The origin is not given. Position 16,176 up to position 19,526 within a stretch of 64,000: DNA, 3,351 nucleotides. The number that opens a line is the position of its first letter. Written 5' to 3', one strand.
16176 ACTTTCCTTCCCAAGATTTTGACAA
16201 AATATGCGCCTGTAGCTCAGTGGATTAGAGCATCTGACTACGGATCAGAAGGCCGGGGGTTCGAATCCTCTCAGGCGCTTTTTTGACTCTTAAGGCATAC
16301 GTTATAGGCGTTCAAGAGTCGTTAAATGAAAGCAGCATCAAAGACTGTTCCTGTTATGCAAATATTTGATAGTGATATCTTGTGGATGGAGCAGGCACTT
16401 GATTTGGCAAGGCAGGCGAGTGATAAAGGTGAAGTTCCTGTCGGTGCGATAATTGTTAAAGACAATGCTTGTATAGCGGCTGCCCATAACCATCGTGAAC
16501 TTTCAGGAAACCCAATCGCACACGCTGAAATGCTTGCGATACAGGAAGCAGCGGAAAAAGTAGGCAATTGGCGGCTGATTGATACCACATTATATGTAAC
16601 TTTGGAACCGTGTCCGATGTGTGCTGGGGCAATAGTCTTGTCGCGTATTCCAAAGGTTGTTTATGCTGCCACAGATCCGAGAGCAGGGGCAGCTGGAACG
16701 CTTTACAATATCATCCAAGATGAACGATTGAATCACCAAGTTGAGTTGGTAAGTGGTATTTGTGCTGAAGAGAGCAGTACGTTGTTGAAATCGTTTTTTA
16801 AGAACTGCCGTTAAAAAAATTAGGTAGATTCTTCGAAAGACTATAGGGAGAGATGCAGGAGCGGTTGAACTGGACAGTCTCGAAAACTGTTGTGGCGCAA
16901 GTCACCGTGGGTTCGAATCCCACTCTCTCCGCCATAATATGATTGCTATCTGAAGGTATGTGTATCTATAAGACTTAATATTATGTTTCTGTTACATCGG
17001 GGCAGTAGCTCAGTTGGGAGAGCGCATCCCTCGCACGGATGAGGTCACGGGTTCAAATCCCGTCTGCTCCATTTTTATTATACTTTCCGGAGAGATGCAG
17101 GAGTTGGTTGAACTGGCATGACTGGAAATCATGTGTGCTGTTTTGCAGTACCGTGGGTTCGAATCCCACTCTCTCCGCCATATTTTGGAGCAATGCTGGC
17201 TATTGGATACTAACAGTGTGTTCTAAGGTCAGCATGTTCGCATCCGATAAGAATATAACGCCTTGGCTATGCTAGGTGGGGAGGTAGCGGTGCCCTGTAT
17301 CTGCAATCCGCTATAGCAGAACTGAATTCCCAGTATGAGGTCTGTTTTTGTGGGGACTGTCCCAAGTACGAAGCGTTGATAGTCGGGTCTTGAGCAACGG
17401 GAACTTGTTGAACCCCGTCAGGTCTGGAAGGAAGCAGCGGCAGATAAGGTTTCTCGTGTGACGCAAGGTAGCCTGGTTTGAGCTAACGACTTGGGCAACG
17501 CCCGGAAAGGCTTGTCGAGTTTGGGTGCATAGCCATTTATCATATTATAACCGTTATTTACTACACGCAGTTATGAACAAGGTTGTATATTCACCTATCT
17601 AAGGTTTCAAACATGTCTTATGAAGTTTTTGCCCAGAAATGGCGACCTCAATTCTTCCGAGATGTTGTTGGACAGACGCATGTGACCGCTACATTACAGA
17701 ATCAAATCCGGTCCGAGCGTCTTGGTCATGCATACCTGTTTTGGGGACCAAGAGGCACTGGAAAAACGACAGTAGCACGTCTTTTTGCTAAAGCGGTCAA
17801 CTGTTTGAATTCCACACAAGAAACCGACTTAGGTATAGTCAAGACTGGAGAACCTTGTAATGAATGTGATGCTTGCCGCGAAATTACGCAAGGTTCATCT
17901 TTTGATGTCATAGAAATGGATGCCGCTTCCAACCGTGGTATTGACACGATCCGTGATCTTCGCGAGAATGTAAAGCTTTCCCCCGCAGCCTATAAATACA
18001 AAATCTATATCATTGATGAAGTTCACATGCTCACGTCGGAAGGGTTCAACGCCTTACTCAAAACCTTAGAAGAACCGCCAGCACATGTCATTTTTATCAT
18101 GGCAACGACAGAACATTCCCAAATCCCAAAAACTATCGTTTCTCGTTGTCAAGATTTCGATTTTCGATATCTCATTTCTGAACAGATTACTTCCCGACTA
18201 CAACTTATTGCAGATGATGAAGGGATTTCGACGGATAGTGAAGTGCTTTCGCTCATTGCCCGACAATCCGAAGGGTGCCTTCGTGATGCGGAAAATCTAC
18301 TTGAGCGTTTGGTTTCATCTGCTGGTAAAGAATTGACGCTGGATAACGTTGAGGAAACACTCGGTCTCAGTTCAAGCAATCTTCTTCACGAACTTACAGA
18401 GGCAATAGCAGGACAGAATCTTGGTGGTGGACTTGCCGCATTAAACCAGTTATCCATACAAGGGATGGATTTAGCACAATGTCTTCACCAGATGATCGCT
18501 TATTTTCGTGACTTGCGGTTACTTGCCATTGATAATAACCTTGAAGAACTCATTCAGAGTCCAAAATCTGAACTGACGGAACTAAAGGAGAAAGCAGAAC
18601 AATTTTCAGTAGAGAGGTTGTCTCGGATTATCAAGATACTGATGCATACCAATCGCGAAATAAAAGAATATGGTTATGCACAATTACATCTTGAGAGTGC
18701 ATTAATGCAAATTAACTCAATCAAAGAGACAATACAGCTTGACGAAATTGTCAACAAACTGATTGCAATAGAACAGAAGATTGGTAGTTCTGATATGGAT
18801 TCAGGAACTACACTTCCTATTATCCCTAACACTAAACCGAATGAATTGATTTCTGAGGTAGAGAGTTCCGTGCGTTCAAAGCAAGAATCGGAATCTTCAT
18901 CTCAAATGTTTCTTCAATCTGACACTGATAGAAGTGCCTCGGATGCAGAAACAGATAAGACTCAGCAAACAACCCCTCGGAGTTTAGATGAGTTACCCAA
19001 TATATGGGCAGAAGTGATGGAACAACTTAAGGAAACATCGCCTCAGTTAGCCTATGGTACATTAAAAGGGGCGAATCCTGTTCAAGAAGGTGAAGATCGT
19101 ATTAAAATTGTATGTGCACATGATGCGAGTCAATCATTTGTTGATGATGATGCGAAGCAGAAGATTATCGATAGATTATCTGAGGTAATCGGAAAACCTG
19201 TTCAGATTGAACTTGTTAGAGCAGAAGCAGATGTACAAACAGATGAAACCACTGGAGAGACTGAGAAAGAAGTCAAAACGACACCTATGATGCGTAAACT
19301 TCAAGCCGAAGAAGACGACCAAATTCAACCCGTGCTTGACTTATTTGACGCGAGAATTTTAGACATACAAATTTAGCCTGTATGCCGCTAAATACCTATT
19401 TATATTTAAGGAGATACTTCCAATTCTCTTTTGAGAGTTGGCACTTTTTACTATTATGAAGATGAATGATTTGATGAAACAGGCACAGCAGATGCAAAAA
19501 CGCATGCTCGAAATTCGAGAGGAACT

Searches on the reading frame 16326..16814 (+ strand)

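Call 59: search_protein_families(library=pfam, proteins=[window:16326-16814:+], max_evalue=0.00001)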
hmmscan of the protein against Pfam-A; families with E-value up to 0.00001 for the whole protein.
window:16326-16814:+ (162 aa): 3 families
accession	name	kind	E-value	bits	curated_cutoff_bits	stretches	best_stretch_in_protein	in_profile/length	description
PF14437.12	MafB19-deam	-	2.2e-41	141.5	27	1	19-162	5-142/142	MafB19-like deaminase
PF00383.29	dCMP_cyt_deam_1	-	2.3e-31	108.2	25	1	17-114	4-101/102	Cytidine and deoxycytidylate deaminase zinc-binding region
PF14439.12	Bd3614-deam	-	7.4e-08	32.8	38.5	1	40-124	11-99/113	Bd3614-like deaminase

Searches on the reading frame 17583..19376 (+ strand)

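Call 59: search_protein_families(library=pfam, proteins=[window:17583-19376:+], max_evalue=0.00001)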
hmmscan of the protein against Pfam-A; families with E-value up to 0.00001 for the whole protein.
window:17583-19376:+ (597 aa): 6 families
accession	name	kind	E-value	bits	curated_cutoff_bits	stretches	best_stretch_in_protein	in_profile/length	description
PF13177.12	DNA_pol3_delta2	-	1.1e-43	149.5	27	1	31-196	2-159/161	DNA polymerase III, delta subunit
PF12169.13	DNA_pol3_gamma3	-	1.1e-15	58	24.4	1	252-393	2-143/143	DNA polymerase III subunits gamma and tau domain III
PF00004.35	AAA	-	4.5e-13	50.2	21.2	1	51-190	1-124/131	ATPase family associated with various cellular activities (AAA)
PF13401.12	AAA_22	-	7.8e-07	29.9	27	0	51-174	8-123/130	AAA domain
PF07728.20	AAA_5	-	1.3e-06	28.9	22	0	52-73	3-24/139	AAA domain (dynein-related subfamily)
PF22608.2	DNAX_ATPase_lid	-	4.1e-06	26.9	27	1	201-241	1-41/49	DNA polymerase III clamp loader subunit, ATPase lid domain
